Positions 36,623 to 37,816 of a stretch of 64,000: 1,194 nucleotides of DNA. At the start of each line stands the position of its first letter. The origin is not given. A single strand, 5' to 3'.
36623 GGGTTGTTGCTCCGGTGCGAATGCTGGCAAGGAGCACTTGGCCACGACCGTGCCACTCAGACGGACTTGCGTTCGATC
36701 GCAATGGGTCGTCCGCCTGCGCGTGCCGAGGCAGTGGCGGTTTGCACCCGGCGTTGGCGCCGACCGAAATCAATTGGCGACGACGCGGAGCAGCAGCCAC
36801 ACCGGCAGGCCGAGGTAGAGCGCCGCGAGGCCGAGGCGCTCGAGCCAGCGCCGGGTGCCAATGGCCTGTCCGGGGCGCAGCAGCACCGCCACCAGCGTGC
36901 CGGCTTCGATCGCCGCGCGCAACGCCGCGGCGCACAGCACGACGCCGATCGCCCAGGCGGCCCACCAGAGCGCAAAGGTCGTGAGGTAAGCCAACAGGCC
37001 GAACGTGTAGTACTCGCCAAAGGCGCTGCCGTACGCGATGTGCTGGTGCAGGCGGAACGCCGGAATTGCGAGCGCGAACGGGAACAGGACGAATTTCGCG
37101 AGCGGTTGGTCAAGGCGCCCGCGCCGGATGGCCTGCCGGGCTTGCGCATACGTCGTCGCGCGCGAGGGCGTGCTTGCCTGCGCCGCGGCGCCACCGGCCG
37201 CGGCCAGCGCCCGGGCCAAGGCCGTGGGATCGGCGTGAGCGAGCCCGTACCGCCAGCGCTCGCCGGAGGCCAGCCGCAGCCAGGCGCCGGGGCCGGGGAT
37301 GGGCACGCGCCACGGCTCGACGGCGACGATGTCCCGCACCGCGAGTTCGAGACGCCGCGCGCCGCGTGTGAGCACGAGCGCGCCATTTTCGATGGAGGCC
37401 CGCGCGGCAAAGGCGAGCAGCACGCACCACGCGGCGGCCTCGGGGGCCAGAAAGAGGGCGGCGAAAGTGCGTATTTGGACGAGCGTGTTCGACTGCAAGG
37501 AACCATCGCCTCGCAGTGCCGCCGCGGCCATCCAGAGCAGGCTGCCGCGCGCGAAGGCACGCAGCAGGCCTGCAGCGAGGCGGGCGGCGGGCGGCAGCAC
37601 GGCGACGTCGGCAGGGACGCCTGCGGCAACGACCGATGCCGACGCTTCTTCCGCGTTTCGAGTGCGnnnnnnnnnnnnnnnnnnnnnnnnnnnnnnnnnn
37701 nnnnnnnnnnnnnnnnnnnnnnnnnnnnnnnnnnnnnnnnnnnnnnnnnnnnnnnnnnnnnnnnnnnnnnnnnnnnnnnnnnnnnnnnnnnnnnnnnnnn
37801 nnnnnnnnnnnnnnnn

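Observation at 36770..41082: Uncharacterised operon: secreted SGNH lipase, membrane-anchored periplasmic protein, and Lnt-like N-acyltransferase with an extra domain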

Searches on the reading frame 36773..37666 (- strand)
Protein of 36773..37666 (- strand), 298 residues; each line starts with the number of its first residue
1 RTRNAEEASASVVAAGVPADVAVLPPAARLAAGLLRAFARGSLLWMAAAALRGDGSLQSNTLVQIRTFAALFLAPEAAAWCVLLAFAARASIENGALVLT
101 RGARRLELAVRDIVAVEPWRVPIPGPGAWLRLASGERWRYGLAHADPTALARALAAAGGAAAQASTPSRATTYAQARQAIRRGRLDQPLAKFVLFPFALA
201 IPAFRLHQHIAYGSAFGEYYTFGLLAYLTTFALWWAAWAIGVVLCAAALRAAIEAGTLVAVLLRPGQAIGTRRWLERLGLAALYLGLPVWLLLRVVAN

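Call 28: search_protein_representatives(protein=window:36773-37666:-)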
Query: 298 residues. Proteins with E-value up to 0.001 (for the whole library): 331; up to 1e-10: 250; up to 1e-30: 72. The best 150 are listed.
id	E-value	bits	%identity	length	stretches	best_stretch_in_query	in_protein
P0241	6.6e-117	406.5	72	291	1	9-296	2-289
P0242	1.2e-102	359.7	68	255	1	44-296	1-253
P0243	4.3e-85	302.1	57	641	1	18-295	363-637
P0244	4.3e-81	289.0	56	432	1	12-295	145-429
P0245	3.6e-80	285.9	54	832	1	13-296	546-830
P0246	4.2e-79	282.5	52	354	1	22-295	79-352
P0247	1.2e-75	271.2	59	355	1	3-283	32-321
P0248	1.3e-74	267.7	57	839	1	14-296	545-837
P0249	2.2e-74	267.0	57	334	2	155-296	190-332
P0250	1.1e-73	264.7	52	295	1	8-295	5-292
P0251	1.3e-72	261.2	75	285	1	106-288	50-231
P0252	9.1e-70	251.8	60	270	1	9-297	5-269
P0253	5.1e-66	239.5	52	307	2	14-213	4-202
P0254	4.9e-65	236.3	48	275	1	24-296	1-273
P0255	6.2e-62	226.1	68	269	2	21-190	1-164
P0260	3.7e-54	200.6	43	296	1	19-297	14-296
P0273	3.3e-42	161.4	42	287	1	20-292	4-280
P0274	8.4e-42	160.1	41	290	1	18-296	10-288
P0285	5.8e-37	144.2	42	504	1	11-297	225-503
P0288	4.5e-36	141.3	40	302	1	18-295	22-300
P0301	2.8e-33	132.1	46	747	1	28-295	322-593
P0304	2.7e-32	128.9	39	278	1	24-296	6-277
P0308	1.6e-31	126.3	38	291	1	19-296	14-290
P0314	2.9e-30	122.2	30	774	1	35-296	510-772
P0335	2.9e-27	112.3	35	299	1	16-294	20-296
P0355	3.5e-25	105.5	32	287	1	28-294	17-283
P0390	1.3e-21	93.8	32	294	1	21-293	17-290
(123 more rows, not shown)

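Call 29: search_protein_families(library=pfam, proteins=[P0260, P0274, P0288, P0308, P0335, P0355, P0390, P0314, P0301, P0285], max_evalue=0.1)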
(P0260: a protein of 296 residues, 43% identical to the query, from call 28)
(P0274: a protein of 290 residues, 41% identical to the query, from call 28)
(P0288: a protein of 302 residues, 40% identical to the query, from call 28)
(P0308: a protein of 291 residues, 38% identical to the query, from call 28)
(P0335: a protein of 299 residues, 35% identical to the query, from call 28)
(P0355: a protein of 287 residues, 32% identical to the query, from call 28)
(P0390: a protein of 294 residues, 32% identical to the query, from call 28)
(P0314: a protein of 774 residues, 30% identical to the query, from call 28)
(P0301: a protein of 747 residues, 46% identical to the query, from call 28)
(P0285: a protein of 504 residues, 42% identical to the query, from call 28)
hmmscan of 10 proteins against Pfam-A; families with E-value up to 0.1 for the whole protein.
P0260 (296 aa): 0 families

P0274 (290 aa): 0 families

P0288 (302 aa): 0 families

P0308 (291 aa): 1 family
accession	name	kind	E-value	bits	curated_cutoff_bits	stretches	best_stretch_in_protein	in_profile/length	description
PF24751.1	DUF7696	-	0.0097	16.4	27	1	239-275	4-30/55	Family of unknown function (DUF7696)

P0335 (299 aa): 0 families

P0355 (287 aa): 0 families

P0390 (294 aa): 0 families

P0314 (774 aa): 2 families
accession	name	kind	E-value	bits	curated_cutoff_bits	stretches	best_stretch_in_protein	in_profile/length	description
PF00795.27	CN_hydrolase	-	2.1e-15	57.2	23.2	1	201-435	15-247/256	Carbon-nitrogen hydrolase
PF20154.4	LNT_N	-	8.3e-11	42.8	27.1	1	3-123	41-158/159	Apolipoprotein N-acyltransferase N-terminal domain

P0301 (747 aa): 1 family
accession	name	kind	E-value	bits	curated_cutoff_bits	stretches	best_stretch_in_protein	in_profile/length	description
PF00795.27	CN_hydrolase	-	0.0012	18.7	23.2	1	93-200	91-180/256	Carbon-nitrogen hydrolase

P0285 (504 aa): 1 family
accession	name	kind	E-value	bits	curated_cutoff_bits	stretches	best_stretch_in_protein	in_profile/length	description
PF00795.27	CN_hydrolase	-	2.4e-18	66.8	23.2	1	3-185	78-254/256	Carbon-nitrogen hydrolase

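Call 32: find_related_loci(query=A3, collection=genome_contigs, flank=8000)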
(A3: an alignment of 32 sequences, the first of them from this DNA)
Query A3 (298 aa) in genome_contigs; peptide patterns used: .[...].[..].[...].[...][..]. (x = any residue, [..] = any of these).
257 stretches matched a pattern; 224 encode a relative of the query (tblastn E <= 1e-3); the best 80 are kept; 80 distinct loci.
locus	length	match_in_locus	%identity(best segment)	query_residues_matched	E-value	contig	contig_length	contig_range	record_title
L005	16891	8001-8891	74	1-297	5e-127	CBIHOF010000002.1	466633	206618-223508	MAG TPA_asm: uncultured Comamonadaceae bacterium isolate SRR18156213_binner123_Refined_22 genome assembly, contig: ERZ27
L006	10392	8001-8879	75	1-295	1e-128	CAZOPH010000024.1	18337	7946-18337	MAG TPA_asm: uncultured Smithella sp. isolate SRP263991_co5_124 genome assembly, contig: NODE_5950_length_18337_cov_21.5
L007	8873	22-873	75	15-298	6e-123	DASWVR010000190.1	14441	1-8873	MAG TPA_asm: Piscinibacter sp. isolate SMAG_U3635 k141_462978, whole genome shotgun sequence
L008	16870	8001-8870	82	9-298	3e-121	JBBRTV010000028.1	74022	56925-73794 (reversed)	MAG: Burkholderiales bacterium isolate La2_metabat2.290 La2_metabat2.290_K_1582840L74022_cov_42.9845, whole genome shotg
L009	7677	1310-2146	85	20-298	6e-121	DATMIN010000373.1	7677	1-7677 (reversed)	MAG TPA_asm: Burkholderiaceae bacterium isolate SMAG_U13543 k141_12549, whole genome shotgun sequence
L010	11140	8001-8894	70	1-295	1e-119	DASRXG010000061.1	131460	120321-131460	MAG TPA_asm: Noviherbaspirillum sp. isolate SMAG_U12062 k141_213370, whole genome shotgun sequence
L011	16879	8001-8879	67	1-294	4e-119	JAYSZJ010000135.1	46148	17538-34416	MAG: Rhodoferax sp. isolate GFS_13579 GFS_13579_134, whole genome shotgun sequence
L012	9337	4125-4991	71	3-294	2e-117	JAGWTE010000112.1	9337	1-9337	MAG: Burkholderiales bacterium isolate REEB366 contig-150_8045, whole genome shotgun sequence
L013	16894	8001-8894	73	1-298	2e-117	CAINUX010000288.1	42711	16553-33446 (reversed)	MAG: uncultured beta proteobacterium isolate Loclat_bin-05257 genome assembly, contig: bin-05257:288/292, whole genome s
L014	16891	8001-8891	69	1-298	5e-116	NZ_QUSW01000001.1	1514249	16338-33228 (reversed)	Albitalea terrae strain S-16 S-16_1, whole genome shotgun sequence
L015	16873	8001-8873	70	3-298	2e-115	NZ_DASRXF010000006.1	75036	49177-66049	MAG: Noviherbaspirillum sp. isolate SMAG_U12057 k141_185272, whole genome shotgun sequence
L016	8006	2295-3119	79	1-277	3e-115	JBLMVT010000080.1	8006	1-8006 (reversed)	MAG: Betaproteobacteria bacterium isolate MAG303 PRJNA960887_bin24_renamed_79, whole genome shotgun sequence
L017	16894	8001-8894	71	1-298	9e-115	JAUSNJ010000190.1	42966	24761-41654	MAG: Rhodoferax sp. isolate E19_metabat.bin.37_sub E19_k141_482427, whole genome shotgun sequence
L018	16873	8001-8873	64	3-296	3e-114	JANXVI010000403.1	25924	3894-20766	MAG: Rhodoferax sp. isolate 341R_metabat_159_sub 341R_k141_920982, whole genome shotgun sequence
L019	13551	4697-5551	67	3-290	8e-114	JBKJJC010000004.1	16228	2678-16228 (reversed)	MAG: Rhodoferax sp. isolate ant_bin.190 S1Ck117_433786_flag_1_multi_18.0000_len_16228, whole genome shotgun sequence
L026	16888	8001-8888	77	1-297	9e-105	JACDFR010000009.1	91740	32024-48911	MAG: Ramlibacter sp. isolate MGR_bin391 SD2906_NODE_9_length_91740_cov_5.562759, whole genome shotgun sequence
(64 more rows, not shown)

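Call 49: find_related_loci(query=A5, collection=metagenome_contigs, flank=8000)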
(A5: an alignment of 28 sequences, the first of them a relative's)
Query A5 (278 aa) in metagenome_contigs; peptide patterns used: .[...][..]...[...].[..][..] (x = any residue, [..] = any of these).
482 stretches matched a pattern; 398 encode a relative of the query (tblastn E <= 1e-3); the best 80 are kept; 80 distinct loci.
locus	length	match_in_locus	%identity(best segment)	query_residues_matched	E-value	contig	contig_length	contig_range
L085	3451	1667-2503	51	1-277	7e-81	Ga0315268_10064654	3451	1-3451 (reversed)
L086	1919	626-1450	54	3-277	7e-82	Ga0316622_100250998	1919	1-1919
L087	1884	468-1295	51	1-277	6e-81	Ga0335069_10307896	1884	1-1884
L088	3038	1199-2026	49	1-277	2e-74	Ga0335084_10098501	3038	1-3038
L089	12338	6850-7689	49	1-278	7e-73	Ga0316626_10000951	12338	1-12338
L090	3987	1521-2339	49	5-276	3e-72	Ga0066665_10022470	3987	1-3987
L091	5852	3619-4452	54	1-277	5e-72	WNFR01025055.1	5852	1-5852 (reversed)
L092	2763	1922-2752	53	1-277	3e-71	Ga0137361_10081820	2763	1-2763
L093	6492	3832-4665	50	1-278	2e-70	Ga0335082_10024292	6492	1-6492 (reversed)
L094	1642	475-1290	48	5-276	2e-72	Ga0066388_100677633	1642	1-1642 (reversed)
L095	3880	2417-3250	51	1-277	3e-69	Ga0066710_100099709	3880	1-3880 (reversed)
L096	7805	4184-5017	53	1-277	7e-69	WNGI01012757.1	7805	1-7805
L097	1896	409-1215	50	1-277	4e-71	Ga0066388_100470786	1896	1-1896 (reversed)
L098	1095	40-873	50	1-278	5e-74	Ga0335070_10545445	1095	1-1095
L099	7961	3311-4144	53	1-277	1e-68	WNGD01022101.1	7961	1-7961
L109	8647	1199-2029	46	3-278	2e-65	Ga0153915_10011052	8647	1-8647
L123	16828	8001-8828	47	1-276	6e-64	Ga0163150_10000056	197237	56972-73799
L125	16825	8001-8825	49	1-278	2e-63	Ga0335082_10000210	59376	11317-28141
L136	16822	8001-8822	45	2-276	2e-60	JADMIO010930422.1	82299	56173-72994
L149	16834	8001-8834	53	1-277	8e-65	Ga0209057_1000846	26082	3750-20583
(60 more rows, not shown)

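Call 64: search_solved_structures(query=A6, max_evalue=1, show_alignments=1)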
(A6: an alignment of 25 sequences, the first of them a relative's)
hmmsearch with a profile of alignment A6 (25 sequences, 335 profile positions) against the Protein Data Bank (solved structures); distinct sequences matched with E-value up to 1: 2.
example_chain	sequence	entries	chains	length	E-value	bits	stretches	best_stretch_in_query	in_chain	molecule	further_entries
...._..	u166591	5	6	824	0.012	18.1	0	211-246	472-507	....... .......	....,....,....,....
4u5a_A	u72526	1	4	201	0.88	12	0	246-279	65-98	Sporozoite microneme protein essential for cell traversal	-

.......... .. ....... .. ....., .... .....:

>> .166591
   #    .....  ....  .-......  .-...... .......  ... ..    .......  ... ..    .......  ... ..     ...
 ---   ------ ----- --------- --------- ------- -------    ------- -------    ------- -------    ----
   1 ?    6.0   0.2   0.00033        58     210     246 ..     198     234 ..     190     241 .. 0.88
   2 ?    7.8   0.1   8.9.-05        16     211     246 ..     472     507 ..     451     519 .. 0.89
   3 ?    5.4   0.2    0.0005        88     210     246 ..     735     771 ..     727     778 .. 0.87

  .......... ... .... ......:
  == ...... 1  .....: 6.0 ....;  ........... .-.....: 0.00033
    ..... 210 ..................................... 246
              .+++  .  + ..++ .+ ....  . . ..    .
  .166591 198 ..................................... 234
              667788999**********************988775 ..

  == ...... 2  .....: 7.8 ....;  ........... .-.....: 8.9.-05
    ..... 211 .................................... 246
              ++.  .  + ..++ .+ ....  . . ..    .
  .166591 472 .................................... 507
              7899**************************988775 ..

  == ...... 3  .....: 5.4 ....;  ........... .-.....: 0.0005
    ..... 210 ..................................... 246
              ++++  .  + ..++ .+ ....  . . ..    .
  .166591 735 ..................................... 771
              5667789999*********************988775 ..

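Call 65: search_solved_structures(query=A3, max_evalue=1)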
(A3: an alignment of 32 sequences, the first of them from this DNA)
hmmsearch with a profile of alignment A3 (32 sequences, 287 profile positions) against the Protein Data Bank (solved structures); distinct sequences matched with E-value up to 1: 0.

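Call 67: search_protein_families(library=pfam, proteins=[L125:4256-5533:+, L125:5433-6953:+, L125:7007-7837:+, L125:8814-9473:-, L125:9361-10323:-, L109:4235-4960:+, L109:5251-6444:+, L136:6996-7961:-, L136:11299-13302:+, L125:3206-3814:+], max_evalue=0.001)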
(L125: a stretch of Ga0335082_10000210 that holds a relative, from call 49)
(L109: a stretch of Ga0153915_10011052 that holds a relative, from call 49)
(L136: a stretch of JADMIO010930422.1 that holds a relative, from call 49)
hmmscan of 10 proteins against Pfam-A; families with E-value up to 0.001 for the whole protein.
L125:4256-5533:+ (426 aa): 2 families
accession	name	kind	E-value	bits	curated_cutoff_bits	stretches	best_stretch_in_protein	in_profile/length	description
PF14535.12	AMP-binding_C_2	-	2.2e-08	34.7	25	1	327-410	1-87/96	AMP-binding enzyme C-terminal domain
PF00501.34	AMP-binding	-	8.8e-05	21.9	29.9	1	121-278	205-374/384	AMP-binding enzyme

L125:5433-6953:+ (507 aa): 1 family
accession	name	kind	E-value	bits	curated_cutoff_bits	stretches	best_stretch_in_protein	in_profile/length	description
PF14535.12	AMP-binding_C_2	-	3.3e-10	40.5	25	1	417-507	4-95/96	AMP-binding enzyme C-terminal domain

L125:7007-7837:+ (277 aa): 1 family
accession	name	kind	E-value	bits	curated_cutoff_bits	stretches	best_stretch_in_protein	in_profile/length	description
PF00912.28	Transgly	-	3.9e-47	160.4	27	1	94-252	13-172/178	Transglycosylase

L125:8814-9473:- (220 aa): 4 families
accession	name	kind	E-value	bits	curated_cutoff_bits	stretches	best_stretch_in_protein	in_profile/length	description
PF00583.31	Acetyltransf_1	-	4.9e-13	49.8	20.7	1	71-178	16-116/116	Acetyltransferase (GNAT) family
PF13302.13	Acetyltransf_3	-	1e-08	36.4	25.4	1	43-179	2-138/138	Acetyltransferase (GNAT) domain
PF13420.13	Acetyltransf_4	-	1.9e-08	34.9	24.3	1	45-182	1-138/155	Acetyltransferase (GNAT) domain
PF13508.13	Acetyltransf_7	-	3.1e-08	34.3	27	1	95-179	5-83/84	Acetyltransferase (GNAT) domain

L125:9361-10323:- (321 aa): 4 families
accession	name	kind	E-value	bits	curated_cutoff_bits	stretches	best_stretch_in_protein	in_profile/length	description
PF07883.17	Cupin_2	-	4.7e-18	65.1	27.2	2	81-145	6-67/70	Cupin domain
PF02311.25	AraC_binding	-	2.7e-05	24.3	21.1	0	86-137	15-64/135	AraC-like ligand binding domain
PF05899.18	Cupin_3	-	2.9e-05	24.1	23.5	0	93-128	23-59/74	EutQ-like cupin domain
PF00190.28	Cupin_1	-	0.00021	21.3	22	0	62-144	21-109/151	Cupin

L109:4235-4960:+ (242 aa): 1 family
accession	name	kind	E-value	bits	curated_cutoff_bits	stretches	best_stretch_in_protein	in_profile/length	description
PF04264.18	YceI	-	9.6e-24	84.9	23.7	1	70-239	1-150/150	YceI-like domain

L109:5251-6444:+ (398 aa): 10 families
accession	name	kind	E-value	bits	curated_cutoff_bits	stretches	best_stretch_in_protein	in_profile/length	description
PF13847.12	Methyltransf_31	-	1.2e-29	103.3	27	2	71-146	3-76/145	Methyltransferase domain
PF13649.12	Methyltransf_25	-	7.4e-17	62.3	27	2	75-145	1-65/97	Methyltransferase domain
PF08241.18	Methyltransf_11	-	1.9e-15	57.7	21.2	2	177-218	56-95/95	Methyltransferase domain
PF08242.18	Methyltransf_12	-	7.1e-09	36.7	30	0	171-215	64-97/98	Methyltransferase domain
PF01209.24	Ubie_methyltran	-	1.7e-08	34.6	20.1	1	69-145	45-117/233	ubiE/COQ5 methyltransferase family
PF13489.12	Methyltransf_23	-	2.1e-07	31.2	27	1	70-260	21-159/164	Methyltransferase domain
PF01728.25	FtsJ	-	1.8e-06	28.4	24.1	1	69-189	19-99/181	FtsJ-like methyltransferase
PF01135.25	PCMT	-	1.8e-06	28.3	20.3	1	70-133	72-131/210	Protein-L-isoaspartate(D-aspartate) O-methyltransferase (PCMT)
PF24675.1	NpmA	-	1.9e-05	24.5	60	1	72-148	24-100/214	16S rRNA (adenine(1408)-N(1))-methyltransferase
PF06325.19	PrmA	-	3.4e-05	23.9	22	0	67-112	157-200/296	Ribosomal protein L11 methyltransferase (PrmA)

L136:6996-7961:- (322 aa): 3 families
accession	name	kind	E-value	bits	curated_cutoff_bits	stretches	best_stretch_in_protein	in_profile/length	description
PF00561.26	Abhydrolase_1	-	1.5e-28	100.5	25.8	1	62-168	2-113/245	alpha/beta hydrolase fold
PF12697.13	Abhydrolase_6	-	1.1e-21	78.9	26.3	1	63-312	1-215/217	Alpha/beta hydrolase family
PF12146.15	Hydrolase_4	-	6.2e-07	29.4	27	1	63-277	7-206/239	Serine aminopeptidase, S33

L136:11299-13302:+ (668 aa): 0 families

L125:3206-3814:+ (203 aa): 1 family
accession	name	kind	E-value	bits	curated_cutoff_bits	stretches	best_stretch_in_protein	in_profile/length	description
PF17830.6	STI1-HOP_DP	-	2.7e-06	27.6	29.1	0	151-173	7-29/55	STI1/HOP, DP domain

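Call 68: search_protein_families(library=padloc, proteins=[L014:4669-5673:+, P0304], max_evalue=0.01)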
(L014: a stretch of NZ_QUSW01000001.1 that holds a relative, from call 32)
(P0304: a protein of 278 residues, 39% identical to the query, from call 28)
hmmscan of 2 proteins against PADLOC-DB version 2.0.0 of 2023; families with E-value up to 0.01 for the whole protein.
L014:4669-5673:+ (335 aa): 0 families

P0304 (278 aa): 0 families
